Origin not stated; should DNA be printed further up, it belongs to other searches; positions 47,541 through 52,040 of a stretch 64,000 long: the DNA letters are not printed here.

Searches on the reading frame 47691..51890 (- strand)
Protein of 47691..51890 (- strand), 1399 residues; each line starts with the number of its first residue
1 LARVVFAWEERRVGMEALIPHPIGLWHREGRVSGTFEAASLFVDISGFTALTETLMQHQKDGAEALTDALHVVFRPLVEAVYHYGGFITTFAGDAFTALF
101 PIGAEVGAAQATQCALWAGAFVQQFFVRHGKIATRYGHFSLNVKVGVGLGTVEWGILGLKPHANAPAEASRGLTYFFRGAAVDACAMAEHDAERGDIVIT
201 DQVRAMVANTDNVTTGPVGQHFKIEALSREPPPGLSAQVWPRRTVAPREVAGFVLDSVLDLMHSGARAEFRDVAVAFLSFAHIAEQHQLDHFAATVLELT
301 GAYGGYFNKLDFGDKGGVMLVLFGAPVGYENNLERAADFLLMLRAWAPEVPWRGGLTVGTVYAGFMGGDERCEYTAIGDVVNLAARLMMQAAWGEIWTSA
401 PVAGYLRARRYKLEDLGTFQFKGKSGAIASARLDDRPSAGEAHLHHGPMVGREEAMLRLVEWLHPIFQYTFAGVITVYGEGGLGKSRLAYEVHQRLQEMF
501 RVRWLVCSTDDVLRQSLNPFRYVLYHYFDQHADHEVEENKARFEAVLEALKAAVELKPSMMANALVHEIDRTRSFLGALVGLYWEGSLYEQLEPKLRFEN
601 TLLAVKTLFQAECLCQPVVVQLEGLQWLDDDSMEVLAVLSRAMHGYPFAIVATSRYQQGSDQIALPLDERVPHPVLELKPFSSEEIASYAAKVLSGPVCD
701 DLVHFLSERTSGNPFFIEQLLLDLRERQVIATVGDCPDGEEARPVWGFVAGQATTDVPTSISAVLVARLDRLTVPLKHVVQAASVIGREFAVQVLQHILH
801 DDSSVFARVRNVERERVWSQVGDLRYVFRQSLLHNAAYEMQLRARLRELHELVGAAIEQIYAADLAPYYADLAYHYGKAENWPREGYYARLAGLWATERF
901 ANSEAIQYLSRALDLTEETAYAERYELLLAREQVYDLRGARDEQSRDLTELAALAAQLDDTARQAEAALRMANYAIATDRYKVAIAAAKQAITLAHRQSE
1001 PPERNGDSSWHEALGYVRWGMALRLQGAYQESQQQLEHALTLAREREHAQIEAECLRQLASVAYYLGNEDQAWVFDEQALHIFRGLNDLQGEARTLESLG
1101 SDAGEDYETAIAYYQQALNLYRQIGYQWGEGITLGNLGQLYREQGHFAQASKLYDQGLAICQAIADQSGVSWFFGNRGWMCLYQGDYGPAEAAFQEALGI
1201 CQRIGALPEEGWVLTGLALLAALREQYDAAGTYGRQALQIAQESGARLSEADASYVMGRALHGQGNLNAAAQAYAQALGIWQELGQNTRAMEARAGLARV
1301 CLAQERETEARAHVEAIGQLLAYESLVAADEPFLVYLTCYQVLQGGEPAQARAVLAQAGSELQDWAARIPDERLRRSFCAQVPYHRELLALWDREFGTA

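Call 83: search_protein_families(library=pfam, proteins=[window:47691-51890:-], max_evalue=0.00001)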
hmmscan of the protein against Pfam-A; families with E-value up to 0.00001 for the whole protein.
window:47691-51890:- (1399 aa): 8 families
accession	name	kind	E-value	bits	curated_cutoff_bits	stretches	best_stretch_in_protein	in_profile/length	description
PF13424.12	TPR_12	-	2.2e-28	98.7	30.1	4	1105-1162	17-76/77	Tetratricopeptide repeat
PF13191.12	AAA_16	-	4.2e-13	50.6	32.6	1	449-643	2-159/167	AAA ATPase domain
PF07719.23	TPR_2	-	1e-11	44.4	27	0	1134-1161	4-31/34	Tetratricopeptide repeat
PF00211.25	Guanylate_cyc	-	3.1e-11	43.7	21.9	0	352-425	102-174/183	Adenylate and Guanylate cyclase catalytic domain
PF17874.7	TPR_MalT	-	9.4e-11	42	45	1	1178-1322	47-192/336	MalT-like TPR region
PF00515.34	TPR_1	-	9.9e-11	41.4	27.8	0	1174-1200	4-30/34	Tetratricopeptide repeat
PF13181.12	TPR_8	-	2.6e-09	36.9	25.7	0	1134-1160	4-30/34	Tetratricopeptide repeat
PF13374.12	TPR_10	-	1.5e-08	34.8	27.5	0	1133-1163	4-34/42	Tetratricopeptide repeat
